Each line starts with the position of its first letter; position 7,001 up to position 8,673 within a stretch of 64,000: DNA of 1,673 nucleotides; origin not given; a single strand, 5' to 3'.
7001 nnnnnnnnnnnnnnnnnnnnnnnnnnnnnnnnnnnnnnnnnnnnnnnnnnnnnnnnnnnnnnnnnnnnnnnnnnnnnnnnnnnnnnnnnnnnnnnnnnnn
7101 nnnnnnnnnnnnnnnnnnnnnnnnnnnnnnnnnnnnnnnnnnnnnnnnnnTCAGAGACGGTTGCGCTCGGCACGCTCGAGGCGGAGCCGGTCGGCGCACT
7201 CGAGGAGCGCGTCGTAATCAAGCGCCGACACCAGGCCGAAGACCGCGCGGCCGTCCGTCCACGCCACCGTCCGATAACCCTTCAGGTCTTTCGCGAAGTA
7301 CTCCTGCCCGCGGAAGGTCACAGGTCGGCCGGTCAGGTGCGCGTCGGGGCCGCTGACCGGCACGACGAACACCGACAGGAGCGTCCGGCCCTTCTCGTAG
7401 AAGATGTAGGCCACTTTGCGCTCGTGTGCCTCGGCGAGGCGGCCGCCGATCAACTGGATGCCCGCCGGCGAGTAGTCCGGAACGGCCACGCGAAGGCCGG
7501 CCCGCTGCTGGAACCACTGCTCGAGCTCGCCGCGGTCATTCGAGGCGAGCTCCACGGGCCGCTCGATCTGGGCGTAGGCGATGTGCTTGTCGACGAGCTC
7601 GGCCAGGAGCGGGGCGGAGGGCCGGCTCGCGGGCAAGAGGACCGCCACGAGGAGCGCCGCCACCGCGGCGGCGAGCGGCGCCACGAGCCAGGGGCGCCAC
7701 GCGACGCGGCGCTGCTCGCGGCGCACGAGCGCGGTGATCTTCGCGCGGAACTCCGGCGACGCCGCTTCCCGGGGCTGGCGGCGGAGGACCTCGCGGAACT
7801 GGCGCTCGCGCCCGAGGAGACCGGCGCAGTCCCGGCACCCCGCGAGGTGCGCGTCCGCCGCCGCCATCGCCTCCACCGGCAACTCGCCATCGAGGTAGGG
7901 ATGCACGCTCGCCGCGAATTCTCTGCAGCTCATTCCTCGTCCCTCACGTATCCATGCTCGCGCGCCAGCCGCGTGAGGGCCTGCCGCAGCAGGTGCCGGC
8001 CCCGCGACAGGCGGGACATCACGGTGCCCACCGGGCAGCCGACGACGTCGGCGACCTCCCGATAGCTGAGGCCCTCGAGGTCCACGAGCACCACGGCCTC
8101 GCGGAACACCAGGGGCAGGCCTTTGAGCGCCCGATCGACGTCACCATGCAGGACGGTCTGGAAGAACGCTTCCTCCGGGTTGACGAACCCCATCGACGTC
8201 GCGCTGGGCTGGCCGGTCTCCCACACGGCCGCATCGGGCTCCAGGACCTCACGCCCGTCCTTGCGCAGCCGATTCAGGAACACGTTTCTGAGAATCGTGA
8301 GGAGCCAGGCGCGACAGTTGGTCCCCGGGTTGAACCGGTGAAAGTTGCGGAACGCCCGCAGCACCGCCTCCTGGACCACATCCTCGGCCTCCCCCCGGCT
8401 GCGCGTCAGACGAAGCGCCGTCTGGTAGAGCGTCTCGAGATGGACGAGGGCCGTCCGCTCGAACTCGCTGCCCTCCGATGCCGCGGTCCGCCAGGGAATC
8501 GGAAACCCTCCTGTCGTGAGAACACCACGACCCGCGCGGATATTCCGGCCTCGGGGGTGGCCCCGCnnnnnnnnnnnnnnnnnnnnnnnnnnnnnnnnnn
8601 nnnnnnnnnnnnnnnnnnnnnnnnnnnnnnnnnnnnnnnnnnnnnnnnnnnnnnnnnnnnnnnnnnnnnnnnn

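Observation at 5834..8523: ECF sigma, zinc-finger anti-sigma, cupin-like protein and Sec-TlpA as one overlapping operon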

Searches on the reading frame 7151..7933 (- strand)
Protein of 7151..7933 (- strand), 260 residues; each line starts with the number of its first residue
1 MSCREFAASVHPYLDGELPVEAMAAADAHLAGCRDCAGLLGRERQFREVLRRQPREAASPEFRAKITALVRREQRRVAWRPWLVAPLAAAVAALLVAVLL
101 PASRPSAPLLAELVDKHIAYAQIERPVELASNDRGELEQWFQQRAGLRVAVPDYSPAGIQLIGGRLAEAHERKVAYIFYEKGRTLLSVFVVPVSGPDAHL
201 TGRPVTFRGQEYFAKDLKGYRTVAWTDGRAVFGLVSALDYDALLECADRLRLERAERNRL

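Call 3: search_protein_families(library=pfam, proteins=[window:7151-7933:-], max_evalue=0.01)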
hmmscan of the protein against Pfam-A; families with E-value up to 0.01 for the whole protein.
window:7151-7933:- (260 aa): 1 family
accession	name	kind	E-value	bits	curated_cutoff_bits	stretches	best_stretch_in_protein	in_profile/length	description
PF13490.11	zf-HC2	-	1.5e-08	35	22.2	1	3-37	1-35/35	Putative zinc-finger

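Call 42: search_protein_families(library=ncbifam, proteins=[window:7151-7933:-], max_evalue=0.01)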
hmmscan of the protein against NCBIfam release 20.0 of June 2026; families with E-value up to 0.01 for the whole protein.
window:7151-7933:- (260 aa): 4 families
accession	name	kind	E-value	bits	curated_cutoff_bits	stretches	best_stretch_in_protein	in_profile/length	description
TIGR03988.1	antisig_RsrA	equivalog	1.2e-12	47.8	62.5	1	2-74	1-74/77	mycothiol system anti-sigma-R factor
NF052375.1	antisigma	equivalog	1.4e-05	25.2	100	1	12-103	4-106/217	anti-sigma factor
NF052368.1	antisigmaE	subfamily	0.00078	19.2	50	1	1-36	2-37/48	anti-sigma factor family protein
NF041468.1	anti_sig_RseA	equivalog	0.0044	17.1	165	0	10-52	44-86/135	anti-sigma E factor RseA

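Call 53: search_solved_structures(query=window:7151-7933:-, max_evalue=1, show_alignments=2)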
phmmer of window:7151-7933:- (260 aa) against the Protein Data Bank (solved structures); distinct sequences matched with E-value up to 1: 2.
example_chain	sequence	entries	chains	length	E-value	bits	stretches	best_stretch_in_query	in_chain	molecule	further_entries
5wuq_C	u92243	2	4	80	0.21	14.8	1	1-77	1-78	Anti-sigma-W factor RsiW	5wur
6dex_B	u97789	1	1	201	0.63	13.2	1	2-45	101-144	Suppressor of hydroxyurea sensitivity protein 2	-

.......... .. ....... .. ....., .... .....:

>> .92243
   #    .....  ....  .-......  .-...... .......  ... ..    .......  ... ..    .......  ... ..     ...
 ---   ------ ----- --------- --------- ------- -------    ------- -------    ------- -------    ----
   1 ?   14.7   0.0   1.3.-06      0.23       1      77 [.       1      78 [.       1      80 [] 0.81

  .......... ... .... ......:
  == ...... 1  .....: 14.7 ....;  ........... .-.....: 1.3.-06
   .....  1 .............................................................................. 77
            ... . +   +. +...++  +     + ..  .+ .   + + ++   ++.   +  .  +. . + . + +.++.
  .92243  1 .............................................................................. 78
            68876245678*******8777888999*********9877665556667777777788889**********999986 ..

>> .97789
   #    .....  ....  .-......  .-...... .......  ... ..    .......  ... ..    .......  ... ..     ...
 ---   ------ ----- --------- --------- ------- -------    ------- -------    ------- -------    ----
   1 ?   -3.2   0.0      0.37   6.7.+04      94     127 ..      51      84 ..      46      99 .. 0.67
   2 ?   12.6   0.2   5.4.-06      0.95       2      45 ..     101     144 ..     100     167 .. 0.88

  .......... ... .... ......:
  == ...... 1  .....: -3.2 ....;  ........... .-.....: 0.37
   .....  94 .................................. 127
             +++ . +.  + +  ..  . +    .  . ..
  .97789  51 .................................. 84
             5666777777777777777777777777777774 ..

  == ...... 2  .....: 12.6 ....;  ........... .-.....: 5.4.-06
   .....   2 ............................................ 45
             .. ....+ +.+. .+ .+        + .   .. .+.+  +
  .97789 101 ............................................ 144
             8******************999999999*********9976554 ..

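Call 55: find_homologous_proteins(query=window:7151-7933:-, max_evalue=0.00001)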
Query window:7151-7933:- (260 aa): 566 proteins with E <= 0.00001 among 8000 candidates; the best 120 are listed.
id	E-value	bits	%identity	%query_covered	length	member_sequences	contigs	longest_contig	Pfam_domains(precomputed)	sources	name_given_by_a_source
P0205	4.7e-166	569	100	100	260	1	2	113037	PF13490.12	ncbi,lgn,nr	ncbi:MAG: zf-HC2 domain-containing protein [Candidatus Rokubacteria bacterium]|nr:zf-HC2 domain-cont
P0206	2.8e-133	462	80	100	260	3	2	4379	PF13490.12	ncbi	-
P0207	2.9e-132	458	79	100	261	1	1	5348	PF13490.12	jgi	jgi:anti-sigma factor RsiW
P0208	8.5e-128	444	77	100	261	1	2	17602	PF13490.12,PF11859.14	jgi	-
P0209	1.7e-127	443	74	100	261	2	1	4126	PF13490.12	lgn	-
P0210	3.9e-124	432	72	100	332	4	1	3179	PF13490.12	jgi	jgi:anti-sigma factor RsiW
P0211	1.7e-121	423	72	100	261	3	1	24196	PF13490.12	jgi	jgi:anti-sigma factor RsiW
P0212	3.4e-121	422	72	100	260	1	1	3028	PF13490.12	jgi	jgi:anti-sigma factor RsiW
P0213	8.0e-121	421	73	100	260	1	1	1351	PF13490.12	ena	-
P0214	3.4e-120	419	72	100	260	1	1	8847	PF13490.12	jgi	jgi:anti-sigma factor RsiW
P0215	5.1e-119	415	72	100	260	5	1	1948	-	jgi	-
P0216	4.1e-115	402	69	100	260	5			-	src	-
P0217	1.4e-113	397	69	100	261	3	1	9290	PF13490.12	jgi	jgi:mycothiol system anti-sigma-R factor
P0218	9.6e-111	388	69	100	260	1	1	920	PF13490.12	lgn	-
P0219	1.4e-109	384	67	100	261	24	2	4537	PF13490.12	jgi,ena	-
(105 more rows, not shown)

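Call 64: predict_structure(alignment_id=A3)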
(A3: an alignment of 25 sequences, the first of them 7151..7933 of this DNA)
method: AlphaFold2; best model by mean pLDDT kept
length: 260 residues; sequences in the alignment: 25
mean_pLDDT: 82.9   pTM: 0.57
mean pLDDT of the five models: 82.9, 82.5, 78.6, 78.3, 78.2
residues with pLDDT >= 90: 126; 70-90: 76; 50-70: 50; < 50: 8
segments of 3 or more residues with pLDDT < 50: 103-106
pLDDT, mean of each block of 10 residues (from residue 1): 87 89 92 91 83 59 66 53 54 59 57 92 90 96 92 90 92 93 94 78 92 92 92 95 95 83
secondary structure, 60 per line:
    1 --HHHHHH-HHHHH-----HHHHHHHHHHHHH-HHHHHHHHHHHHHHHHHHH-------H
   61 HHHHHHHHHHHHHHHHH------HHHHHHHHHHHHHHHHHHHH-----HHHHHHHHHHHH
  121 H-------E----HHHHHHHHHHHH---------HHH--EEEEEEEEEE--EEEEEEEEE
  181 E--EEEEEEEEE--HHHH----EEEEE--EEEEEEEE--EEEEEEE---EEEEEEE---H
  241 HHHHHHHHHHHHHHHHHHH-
elements in order: H3-8 H10-14 H20-32 H34-52 H60-77 H84-103 H109-121 H134-145 E160-169 E172-181 E184-192 H195-198 E203-207 E210-217 E220-226 E230-236 H240-259

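Call 67: fold_search(model_id=the predicted structure, library=pdb)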
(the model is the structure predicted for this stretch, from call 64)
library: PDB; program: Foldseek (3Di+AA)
matches with E <= 10: 869; with E <= 0.001: 2
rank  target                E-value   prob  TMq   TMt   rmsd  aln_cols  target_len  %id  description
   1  6in9_B                6.5e-04  1.00  0.28  0.28   4.4       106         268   19  Crystal structure of MucB in complex with MucA(peri) (released 2019-07-24)
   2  2v42_A                6.5e-04  1.00  0.28  0.26  11.8       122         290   13  Crystal structure of RseB: a sensor for periplasmic stress response in E. coli (released 2007-08-28)
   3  6jau_A                1.3e-03  1.00  0.27  0.25   6.6       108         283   18  The complex structure of Pseudomonas aeruginosa MucA/MucB. (released 2020-01-29)
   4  2v42_B                1.5e-03  1.00  0.29  0.27  11.6       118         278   14  Crystal structure of RseB: a sensor for periplasmic stress response in E. coli (released 2007-08-28)
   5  6in9_A                2.0e-03  1.00  0.27  0.26   6.0       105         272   19  Crystal structure of MucB in complex with MucA(peri) (released 2019-07-24)
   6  2v43_C                3.9e-03  1.00  0.29  0.28   2.8       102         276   14  Crystal structure of RseB: a sensor for periplasmic stress response in E. coli (released 2007-08-28)
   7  2v43_B                4.9e-03  1.00  0.29  0.27   2.9        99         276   14  Crystal structure of RseB: a sensor for periplasmic stress response in E. coli (released 2007-08-28)
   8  2p4b_B                9.4e-03  1.00  0.29  0.29   2.9       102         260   14  Crystal structure of E.coli RseB (released 2007-05-22)
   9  1vr8                  9.4e-03  1.00  0.25  0.45   5.4       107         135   15  Crystal structure of GTP binding regulator (TM1622) from Thermotoga Maritima at 1.75 A resolution (released 2005-03-15)
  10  2p4b_A                9.9e-03  1.00  0.28  0.26   3.4       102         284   14  Crystal structure of E.coli RseB (released 2007-05-22)
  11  3m4w_A                2.5e-02  1.00  0.28  0.26   3.0        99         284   14  Structural basis for the negative regulation of bacterial stress response by RseB (released 2010-05-05)
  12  8vqf_C                7.1e-02  0.18  0.11  0.18  14.4       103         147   14  X-ray crystal structure of natural Can f 1 in complex with human IgE 1J11 Fab (released 2025-01-22)
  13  3fiq_A                7.5e-02  0.10  0.12  0.16  13.3       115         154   11  Odorant Binding Protein OBP1 (released 2009-05-19)
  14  3m4w_C                8.0e-02  0.91  0.25  0.24  13.6       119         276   13  Structural basis for the negative regulation of bacterial stress response by RseB (released 2010-05-05)
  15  8vqg_A                8.0e-02  0.14  0.11  0.17  14.3       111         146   16  X-ray crystal structure of Can f 1 (released 2025-01-22)
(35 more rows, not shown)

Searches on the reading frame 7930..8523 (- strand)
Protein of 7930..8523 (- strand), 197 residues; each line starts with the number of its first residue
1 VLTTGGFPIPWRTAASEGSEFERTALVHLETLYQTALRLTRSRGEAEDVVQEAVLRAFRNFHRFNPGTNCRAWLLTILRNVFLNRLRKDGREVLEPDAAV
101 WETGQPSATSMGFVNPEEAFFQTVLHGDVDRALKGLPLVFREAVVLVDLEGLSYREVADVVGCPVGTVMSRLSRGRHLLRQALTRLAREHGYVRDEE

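Call 3: search_protein_families(library=pfam, proteins=[window:7930-8523:-], max_evalue=0.01)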
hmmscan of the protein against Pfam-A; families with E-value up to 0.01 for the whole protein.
window:7930-8523:- (197 aa): 5 families
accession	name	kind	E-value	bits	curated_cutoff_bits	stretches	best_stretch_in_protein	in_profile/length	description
PF04542.20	Sigma70_r2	-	1.5e-17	63.6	24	1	28-91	5-70/71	Sigma-70 region 2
PF08281.18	Sigma70_r4_2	-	4.4e-14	52.3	25.7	1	128-176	3-51/54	Sigma-70, region 4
PF04545.22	Sigma70_r4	-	1.4e-07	31.4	24.1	1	132-181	1-50/50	Sigma-70, region 4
PF22029.2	PhyR_sigma2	-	0.00091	19.7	27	1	38-78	14-54/55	Sigma2 domain of PhyR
PF13384.12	HTH_23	-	0.0016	18.6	24.6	1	143-173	10-39/50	Homeodomain-like domain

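Call 42: search_protein_families(library=ncbifam, proteins=[window:7930-8499:-], max_evalue=0.01)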
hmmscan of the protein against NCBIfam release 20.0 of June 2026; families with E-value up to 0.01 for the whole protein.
window:7930-8499:- (189 aa): 87 families (the best 25 are shown)
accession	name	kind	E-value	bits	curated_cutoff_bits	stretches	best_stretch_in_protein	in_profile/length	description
TIGR02947.1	SigH_actino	hypoth_equivalog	4.9e-47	160.1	251.55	1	9-187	9-191/193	RNA polymerase sigma-70 factor, TIGR02947 family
NF009185.0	PRK12533.1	equivalog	8.9e-39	133.5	248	1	5-177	23-195/231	RNA polymerase sigma factor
NF007229.0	PRK09647.1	equivalog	1.2e-34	119.6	265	1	19-182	52-209/220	RNA polymerase sigma factor SigE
NF009199.0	PRK12547.1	subfamily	3.2e-34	118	219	1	11-187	6-171/184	RNA polymerase sigma factor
NF009198.0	PRK12546.1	equivalog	8e-34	117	270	1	18-175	14-161/188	RNA polymerase sigma factor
NF009164.0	PRK12511.1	equivalog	6.1e-32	110.6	185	1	19-173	12-157/182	RNA polymerase sigma factor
NF009169.0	PRK12516.1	equivalog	2.1e-31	108.8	321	1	8-187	7-175/188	RNA polymerase sigma factor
NF007225.0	PRK09643.1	equivalog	3.7e-30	105.1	190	1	10-182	26-189/204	RNA polymerase sigma factor SigM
NF007223.0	PRK09641.1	equivalog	1.8e-28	99.6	209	1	20-176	27-185/187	RNA polymerase sigma factor SigW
NF008888.0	PRK11922.1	equivalog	4.1e-28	98.6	204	1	6-177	25-198/231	RNA polymerase sigma factor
NF009192.0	PRK12540.1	equivalog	1.1e-27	96.8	307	1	21-175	15-159/182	RNA polymerase sigma factor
NF058625.1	sigma_PG0214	equivalog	2.4e-25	89.2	130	1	11-180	4-166/170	GFO_1088 family ECF-type sigma factor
TIGR02983.1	SigE-fam_strep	subfamily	2.5e-25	89.2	141.55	1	9-176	4-159/162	SigE family RNA polymerase sigma factor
TIGR02937.1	sigma70-ECF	superfamily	6.6e-25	87.6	42.9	1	15-175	5-165/165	sigma-70 family RNA polymerase sigma factor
TIGR02948.1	SigW_bacill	equivalog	1.4e-24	87.2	243.1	1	21-176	28-185/187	RNA polymerase sigma factor SigW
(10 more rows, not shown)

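Call 54: search_solved_structures(query=window:7930-8499:-, max_evalue=0.00001)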
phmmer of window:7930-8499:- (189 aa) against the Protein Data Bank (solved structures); distinct sequences matched with E-value up to 0.00001: 21.
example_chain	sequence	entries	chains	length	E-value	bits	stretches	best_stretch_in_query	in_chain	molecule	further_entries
5zx2_F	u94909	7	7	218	1.2e-36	129.4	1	11-188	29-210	ECF RNA polymerase sigma factor SigH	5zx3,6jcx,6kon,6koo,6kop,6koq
6jcy_F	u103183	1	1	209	1.7e-36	128.9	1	11-188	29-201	ECF RNA polymerase sigma factor SigH,ECF RNA polymerase sigma factor SigE,ECF RNA polymera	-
9m9d_F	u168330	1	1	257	3.2e-26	95.5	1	17-183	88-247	ECF RNA polymerase sigma factor SigE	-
9m9e_F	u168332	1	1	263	3.4e-26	95.4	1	17-183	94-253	ECF RNA polymerase sigma factor SigE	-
9m98_F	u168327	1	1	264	3.5e-26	95.4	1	17-183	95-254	ECF RNA polymerase sigma factor SigE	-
5uxx_A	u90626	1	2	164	1.5e-24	90.1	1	11-175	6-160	RNA polymerase sigma factor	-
1h3l_A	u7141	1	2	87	8.6e-20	74.5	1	6-84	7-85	RNA POLYMERASE SIGMA FACTOR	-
8z6g_B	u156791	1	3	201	1e-19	74.3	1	13-181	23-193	RNA polymerase sigma factor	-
6in7_B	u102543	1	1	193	1.3e-19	73.9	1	13-181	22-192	RNA polymerase sigma-H factor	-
5wuq_A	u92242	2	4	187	5.6e-19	71.9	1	18-176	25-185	ECF RNA polymerase sigma factor SigW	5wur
1or7_A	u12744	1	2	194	1.5e-18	70.4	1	34-176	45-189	RNA polymerase sigma-E factor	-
6jbq_F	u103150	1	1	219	2.2e-18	69.9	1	34-176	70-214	ECF RNA polymerase sigma-E factor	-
5fgm_A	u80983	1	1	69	2e-15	60.3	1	119-179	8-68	ECF RNA polymerase sigma factor SigR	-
6dv9_F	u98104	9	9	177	1.1e-10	44.8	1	7-178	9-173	ECF RNA polymerase sigma factor SigL | RNA polymerase sigma factor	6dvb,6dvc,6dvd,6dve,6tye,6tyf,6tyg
2h27_A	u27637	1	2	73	1.1e-09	41.5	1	120-177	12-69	RNA polymerase Sigma E factor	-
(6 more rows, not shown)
